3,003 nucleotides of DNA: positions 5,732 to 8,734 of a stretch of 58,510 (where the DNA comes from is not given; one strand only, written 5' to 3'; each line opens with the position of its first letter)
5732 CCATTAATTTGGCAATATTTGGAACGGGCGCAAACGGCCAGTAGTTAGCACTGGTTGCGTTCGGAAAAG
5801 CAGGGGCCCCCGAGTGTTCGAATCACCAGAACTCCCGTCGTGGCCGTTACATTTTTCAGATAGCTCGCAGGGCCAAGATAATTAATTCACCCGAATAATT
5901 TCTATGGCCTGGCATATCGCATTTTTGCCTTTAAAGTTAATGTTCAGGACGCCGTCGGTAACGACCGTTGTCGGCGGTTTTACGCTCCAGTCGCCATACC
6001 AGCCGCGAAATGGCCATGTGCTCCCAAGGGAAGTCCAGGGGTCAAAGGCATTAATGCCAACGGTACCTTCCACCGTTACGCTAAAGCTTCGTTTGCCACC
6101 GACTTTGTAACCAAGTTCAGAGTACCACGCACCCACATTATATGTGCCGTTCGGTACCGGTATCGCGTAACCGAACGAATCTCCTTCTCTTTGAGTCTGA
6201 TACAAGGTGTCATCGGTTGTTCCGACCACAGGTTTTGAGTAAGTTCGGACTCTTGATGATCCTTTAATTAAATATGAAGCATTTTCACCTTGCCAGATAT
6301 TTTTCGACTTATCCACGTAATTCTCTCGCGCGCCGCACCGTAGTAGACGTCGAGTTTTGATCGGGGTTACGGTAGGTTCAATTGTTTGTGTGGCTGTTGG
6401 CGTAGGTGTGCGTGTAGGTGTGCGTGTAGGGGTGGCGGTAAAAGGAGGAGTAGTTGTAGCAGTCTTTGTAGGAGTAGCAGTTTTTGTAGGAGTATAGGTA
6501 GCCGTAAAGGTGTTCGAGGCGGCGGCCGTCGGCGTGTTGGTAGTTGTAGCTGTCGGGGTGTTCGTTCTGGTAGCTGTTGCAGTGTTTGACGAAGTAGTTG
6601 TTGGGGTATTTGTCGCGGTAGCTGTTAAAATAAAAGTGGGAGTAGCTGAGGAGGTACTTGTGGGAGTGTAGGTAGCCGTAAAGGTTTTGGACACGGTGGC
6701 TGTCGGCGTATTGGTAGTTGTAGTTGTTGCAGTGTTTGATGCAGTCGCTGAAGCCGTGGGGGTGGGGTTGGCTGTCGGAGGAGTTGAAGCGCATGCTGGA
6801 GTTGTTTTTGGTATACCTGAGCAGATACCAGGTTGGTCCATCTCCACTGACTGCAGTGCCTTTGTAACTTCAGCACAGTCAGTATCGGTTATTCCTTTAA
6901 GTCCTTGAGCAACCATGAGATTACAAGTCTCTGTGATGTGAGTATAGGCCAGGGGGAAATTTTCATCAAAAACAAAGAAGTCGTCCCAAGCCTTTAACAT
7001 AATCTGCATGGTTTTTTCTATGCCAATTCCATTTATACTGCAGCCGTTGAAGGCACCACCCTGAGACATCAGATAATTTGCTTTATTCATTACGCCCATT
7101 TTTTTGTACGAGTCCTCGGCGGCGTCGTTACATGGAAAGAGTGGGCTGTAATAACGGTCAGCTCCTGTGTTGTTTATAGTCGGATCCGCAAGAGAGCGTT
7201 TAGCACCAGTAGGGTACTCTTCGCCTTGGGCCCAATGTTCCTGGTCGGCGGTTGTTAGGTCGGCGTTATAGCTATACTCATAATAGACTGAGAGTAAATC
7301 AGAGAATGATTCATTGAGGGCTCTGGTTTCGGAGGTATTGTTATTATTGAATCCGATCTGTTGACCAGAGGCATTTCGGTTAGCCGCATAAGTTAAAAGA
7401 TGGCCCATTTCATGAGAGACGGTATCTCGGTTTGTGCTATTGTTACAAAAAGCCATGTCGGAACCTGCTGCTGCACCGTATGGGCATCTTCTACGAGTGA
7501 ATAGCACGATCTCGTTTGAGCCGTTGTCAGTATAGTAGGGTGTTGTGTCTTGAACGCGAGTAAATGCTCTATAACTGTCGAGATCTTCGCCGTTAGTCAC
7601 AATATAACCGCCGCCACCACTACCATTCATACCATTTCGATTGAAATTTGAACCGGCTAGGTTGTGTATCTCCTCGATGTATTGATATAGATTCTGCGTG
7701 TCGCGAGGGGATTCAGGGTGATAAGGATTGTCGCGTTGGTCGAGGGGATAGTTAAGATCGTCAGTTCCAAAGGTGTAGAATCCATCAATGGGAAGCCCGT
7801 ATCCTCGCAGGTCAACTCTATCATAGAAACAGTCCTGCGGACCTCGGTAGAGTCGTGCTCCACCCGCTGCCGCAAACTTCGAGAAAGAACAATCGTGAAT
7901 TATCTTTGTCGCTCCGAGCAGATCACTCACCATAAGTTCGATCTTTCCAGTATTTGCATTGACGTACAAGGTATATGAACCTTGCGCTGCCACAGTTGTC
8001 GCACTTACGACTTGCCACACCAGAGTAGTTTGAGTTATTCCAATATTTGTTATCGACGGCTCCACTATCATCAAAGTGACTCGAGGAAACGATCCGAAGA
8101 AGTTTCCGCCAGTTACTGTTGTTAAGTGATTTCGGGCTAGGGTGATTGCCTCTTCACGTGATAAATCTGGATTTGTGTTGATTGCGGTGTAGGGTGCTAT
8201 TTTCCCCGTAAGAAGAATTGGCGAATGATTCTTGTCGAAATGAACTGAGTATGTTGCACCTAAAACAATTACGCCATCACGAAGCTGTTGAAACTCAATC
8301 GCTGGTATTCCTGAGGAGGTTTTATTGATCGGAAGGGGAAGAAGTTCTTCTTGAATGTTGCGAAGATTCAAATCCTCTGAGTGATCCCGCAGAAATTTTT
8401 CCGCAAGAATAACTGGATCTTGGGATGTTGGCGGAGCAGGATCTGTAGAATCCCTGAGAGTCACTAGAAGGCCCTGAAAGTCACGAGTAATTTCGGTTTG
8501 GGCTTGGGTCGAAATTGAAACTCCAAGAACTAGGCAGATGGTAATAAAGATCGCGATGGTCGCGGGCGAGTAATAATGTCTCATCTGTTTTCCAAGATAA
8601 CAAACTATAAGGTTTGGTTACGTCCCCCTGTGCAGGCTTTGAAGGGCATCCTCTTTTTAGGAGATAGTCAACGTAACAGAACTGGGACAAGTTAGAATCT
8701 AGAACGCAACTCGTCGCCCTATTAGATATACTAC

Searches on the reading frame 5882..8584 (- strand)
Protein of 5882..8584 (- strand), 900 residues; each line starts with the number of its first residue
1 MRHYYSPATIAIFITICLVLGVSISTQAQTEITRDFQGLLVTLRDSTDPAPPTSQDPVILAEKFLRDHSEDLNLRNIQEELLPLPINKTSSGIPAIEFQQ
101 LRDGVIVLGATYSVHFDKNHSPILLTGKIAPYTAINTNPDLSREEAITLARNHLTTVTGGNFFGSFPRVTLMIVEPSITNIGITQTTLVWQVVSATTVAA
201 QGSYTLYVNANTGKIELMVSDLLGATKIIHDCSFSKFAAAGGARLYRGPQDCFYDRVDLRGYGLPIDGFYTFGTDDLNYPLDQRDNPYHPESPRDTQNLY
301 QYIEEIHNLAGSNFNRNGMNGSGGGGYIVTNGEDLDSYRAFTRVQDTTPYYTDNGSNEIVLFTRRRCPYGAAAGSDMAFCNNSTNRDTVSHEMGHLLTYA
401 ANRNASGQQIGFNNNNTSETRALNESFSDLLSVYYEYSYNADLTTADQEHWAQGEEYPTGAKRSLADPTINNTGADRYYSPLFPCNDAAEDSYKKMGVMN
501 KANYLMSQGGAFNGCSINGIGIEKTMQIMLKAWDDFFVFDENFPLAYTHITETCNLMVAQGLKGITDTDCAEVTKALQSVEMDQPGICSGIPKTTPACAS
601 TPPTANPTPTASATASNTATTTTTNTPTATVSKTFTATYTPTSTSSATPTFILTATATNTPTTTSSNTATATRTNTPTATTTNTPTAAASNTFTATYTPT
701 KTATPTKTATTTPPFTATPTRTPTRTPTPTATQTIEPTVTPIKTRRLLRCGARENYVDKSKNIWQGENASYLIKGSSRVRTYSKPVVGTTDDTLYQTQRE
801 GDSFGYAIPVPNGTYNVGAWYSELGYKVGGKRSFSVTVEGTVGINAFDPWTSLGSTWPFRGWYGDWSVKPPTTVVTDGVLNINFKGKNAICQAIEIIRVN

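Call 38: search_protein_families(library=pfam, proteins=[window:5882-8584:-])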
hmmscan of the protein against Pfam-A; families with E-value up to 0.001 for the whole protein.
window:5882-8584:- (900 aa): 3 families
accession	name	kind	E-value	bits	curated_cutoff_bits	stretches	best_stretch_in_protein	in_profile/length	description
PF11721.14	Malectin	-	8.8e-14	52.2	23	1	750-856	7-118/163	Malectin domain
PF02868.21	Peptidase_M4_C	-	1.2e-13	51.8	24.4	1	419-580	8-163/165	Thermolysin metallopeptidase, alpha-helical domain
PF07504.19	FTP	-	0.00098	19.4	21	0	88-127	10-49/51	Fungalysin/Thermolysin Propeptide Motif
